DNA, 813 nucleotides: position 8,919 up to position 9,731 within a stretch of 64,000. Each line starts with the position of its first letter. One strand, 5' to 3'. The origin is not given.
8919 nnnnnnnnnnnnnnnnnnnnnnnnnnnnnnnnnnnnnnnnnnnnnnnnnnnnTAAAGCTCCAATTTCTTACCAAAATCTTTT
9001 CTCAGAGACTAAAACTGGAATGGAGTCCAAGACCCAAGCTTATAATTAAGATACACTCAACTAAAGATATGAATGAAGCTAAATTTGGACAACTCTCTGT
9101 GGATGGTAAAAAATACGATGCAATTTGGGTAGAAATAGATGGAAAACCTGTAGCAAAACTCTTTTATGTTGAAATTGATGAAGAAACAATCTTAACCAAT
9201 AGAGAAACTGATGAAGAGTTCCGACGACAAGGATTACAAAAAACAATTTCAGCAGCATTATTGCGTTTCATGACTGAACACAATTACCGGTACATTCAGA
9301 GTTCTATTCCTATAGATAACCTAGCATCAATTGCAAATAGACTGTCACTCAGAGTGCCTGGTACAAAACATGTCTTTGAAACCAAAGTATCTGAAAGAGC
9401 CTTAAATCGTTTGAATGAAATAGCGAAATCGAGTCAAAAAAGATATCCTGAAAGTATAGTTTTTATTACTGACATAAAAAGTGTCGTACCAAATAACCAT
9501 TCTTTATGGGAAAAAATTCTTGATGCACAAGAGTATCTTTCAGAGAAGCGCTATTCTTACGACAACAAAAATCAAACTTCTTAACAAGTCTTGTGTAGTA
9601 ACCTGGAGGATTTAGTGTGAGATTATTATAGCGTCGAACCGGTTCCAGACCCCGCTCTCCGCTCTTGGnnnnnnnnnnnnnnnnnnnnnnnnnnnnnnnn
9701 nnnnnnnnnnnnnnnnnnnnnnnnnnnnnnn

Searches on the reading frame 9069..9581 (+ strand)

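Call 77: search_protein_families(library=pfam, proteins=[window:9069-9581:+], max_evalue=0.001)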
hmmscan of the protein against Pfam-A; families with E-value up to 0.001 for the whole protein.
window:9069-9581:+ (171 aa): 1 family
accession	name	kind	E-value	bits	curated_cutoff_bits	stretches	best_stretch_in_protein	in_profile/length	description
PF14542.12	Acetyltransf_CG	-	0.00052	20.5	30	1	19-74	4-59/80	GCN5-related N-acetyl-transferase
